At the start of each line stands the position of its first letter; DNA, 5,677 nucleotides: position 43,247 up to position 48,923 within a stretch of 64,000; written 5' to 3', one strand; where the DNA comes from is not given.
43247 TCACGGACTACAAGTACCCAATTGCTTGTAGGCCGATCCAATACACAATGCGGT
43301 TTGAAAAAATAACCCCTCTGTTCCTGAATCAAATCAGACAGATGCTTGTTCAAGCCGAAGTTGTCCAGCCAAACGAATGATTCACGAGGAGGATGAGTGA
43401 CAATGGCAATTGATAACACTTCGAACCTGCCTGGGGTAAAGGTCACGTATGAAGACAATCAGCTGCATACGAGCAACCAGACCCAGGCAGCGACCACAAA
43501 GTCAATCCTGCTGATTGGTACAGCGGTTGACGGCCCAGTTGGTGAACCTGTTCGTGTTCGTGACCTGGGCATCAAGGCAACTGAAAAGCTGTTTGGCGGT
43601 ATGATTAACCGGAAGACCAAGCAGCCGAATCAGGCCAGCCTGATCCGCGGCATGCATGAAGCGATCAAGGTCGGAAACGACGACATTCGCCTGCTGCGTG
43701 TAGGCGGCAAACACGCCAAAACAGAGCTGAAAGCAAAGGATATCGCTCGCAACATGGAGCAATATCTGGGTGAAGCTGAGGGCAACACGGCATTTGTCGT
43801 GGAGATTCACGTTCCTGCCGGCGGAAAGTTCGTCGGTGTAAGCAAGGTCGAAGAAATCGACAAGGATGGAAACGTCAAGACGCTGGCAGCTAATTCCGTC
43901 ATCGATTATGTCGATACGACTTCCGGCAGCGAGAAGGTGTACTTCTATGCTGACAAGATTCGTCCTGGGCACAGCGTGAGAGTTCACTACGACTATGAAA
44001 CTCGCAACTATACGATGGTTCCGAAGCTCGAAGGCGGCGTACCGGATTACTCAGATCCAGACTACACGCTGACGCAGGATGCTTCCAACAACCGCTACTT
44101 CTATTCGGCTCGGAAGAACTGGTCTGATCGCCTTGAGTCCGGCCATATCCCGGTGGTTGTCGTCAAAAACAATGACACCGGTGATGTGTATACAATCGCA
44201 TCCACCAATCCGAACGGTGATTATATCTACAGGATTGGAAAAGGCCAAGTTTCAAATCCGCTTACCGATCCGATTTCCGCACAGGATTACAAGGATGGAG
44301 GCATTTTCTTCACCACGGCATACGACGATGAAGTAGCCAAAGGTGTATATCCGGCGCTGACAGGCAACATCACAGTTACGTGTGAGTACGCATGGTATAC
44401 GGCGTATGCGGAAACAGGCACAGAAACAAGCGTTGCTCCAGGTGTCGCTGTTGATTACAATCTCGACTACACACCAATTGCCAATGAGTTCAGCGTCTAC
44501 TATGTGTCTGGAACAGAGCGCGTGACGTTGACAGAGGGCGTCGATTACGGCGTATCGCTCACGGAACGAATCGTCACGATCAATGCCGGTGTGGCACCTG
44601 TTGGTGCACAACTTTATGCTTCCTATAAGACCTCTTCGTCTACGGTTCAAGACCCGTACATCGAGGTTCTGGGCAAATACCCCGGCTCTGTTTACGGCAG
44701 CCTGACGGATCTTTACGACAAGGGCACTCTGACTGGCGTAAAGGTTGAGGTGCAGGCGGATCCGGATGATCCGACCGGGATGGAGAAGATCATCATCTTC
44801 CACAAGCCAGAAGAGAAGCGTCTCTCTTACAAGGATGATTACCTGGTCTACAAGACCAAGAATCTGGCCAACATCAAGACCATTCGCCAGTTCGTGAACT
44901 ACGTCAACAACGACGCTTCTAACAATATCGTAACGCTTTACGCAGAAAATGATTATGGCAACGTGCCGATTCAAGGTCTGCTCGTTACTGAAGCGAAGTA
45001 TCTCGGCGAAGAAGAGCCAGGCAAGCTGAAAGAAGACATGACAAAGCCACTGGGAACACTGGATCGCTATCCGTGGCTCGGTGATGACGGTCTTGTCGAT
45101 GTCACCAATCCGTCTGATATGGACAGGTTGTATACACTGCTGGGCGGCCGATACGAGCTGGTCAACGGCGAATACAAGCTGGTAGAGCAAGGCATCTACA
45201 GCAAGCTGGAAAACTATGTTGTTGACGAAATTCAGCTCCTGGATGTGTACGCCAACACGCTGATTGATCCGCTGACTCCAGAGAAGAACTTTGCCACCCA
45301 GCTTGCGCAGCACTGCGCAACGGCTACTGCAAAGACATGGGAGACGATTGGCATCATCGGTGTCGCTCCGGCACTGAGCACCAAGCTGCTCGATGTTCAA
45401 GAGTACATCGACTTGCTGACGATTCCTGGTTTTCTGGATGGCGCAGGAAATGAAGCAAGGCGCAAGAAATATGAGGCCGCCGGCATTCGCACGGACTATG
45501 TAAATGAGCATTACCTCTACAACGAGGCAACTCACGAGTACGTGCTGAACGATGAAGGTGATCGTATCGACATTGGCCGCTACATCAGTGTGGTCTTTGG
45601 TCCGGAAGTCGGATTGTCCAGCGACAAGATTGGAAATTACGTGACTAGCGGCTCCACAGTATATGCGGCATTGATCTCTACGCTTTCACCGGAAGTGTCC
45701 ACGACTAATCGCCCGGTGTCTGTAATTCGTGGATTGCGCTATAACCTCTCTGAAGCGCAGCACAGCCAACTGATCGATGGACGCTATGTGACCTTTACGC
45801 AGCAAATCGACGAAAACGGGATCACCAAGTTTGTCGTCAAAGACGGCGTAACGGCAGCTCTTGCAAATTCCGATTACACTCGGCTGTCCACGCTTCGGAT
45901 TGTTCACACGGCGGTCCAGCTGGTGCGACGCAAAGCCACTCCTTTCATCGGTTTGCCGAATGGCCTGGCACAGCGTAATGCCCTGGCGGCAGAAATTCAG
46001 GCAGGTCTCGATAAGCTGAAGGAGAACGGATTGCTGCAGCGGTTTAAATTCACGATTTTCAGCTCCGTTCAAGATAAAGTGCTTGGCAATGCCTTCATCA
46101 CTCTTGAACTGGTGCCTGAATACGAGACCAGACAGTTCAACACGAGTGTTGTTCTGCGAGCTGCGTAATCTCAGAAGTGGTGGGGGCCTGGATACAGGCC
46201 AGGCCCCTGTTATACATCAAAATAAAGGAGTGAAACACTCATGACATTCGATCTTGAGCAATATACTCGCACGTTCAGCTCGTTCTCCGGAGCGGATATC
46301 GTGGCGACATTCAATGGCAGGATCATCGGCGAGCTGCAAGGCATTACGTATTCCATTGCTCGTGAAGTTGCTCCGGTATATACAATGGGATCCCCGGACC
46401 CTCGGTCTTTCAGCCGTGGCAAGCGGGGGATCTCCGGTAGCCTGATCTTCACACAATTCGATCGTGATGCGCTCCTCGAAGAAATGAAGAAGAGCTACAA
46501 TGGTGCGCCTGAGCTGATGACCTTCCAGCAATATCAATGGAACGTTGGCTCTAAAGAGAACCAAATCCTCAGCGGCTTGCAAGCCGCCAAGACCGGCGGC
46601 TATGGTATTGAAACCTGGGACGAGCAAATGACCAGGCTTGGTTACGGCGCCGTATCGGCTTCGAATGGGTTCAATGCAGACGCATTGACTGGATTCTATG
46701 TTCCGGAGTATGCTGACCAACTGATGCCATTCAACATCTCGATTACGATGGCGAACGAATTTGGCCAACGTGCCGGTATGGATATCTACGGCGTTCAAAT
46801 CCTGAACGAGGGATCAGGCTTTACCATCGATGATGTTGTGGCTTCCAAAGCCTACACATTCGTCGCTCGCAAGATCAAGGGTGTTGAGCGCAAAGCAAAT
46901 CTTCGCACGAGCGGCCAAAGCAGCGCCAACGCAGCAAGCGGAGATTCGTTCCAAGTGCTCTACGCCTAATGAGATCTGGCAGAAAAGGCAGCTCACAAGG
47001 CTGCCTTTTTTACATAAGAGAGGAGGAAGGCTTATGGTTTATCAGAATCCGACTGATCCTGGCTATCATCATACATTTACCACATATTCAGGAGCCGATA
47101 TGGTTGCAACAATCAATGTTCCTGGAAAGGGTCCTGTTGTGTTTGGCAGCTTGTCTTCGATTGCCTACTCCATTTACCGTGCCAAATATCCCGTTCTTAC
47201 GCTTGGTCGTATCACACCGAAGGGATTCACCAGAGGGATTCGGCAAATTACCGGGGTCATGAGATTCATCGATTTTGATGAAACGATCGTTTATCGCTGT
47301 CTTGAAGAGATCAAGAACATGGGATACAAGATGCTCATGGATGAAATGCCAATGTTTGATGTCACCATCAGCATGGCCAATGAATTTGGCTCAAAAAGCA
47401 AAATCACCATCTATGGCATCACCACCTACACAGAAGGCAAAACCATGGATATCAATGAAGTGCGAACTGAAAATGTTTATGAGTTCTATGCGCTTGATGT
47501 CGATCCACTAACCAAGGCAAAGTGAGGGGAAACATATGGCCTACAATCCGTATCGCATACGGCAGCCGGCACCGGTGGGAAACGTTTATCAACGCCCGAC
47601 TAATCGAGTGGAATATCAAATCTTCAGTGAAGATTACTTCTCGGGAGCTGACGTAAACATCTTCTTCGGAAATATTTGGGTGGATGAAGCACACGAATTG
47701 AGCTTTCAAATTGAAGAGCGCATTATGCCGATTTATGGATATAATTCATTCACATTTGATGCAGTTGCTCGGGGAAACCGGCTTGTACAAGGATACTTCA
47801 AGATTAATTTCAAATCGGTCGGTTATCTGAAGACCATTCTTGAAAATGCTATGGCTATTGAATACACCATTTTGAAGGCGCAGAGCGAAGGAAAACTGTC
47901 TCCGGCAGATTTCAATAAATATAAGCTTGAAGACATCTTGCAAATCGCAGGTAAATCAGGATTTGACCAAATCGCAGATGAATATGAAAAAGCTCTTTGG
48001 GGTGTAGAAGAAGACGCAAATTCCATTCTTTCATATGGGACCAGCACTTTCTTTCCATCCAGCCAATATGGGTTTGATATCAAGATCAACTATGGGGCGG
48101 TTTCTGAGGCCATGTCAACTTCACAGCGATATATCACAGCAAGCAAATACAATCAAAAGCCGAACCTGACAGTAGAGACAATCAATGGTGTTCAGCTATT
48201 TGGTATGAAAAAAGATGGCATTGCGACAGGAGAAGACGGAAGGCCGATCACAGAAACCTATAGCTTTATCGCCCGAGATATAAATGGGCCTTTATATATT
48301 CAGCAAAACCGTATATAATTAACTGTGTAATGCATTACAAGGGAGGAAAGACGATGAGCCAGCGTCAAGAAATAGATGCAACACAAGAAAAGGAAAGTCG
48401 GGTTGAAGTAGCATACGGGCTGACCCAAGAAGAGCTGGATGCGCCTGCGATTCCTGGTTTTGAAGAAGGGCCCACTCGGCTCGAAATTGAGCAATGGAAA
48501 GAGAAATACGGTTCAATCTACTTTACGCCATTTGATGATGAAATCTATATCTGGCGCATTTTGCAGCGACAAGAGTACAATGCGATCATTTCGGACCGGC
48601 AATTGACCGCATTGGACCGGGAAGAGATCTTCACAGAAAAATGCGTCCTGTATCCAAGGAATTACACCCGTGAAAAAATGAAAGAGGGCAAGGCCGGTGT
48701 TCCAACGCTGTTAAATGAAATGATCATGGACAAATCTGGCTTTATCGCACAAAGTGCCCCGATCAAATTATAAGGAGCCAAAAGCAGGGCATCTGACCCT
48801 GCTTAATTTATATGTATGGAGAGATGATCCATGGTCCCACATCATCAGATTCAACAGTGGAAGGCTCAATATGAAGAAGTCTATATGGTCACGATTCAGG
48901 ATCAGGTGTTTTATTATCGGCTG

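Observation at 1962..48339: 14-bp palindrome TGTAA-N4-TTACA (mostly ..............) at eight promoter regions on both gene blocks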

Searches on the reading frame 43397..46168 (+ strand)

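Call 10: search_protein_families(library=pfam, proteins=[window:43397-46168:+], max_evalue=0.001)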
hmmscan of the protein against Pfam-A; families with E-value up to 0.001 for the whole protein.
window:43397-46168:+ (923 aa): 1 family
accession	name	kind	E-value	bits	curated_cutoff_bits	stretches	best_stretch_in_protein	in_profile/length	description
PF10758.14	DUF2586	-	2.7e-05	23.9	26.4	1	783-867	240-319/386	Protein of unknown function (DUF2586)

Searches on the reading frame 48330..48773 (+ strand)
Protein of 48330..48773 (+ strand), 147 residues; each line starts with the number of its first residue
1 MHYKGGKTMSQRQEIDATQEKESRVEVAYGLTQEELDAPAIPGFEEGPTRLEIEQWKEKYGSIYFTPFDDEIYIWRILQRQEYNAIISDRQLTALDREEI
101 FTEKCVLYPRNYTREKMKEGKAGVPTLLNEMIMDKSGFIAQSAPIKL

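Call 46: search_protein_families(library=pfam, proteins=[window:48330-48773:+], max_evalue=0.05)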
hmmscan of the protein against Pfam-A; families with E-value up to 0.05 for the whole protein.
window:48330-48773:+ (147 aa): 1 family
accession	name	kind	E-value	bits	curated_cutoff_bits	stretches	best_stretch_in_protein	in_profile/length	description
PF05435.16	Phi-29_GP3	-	0.046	13.6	25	0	17-98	23-97/266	Phi-29 DNA terminal protein GP3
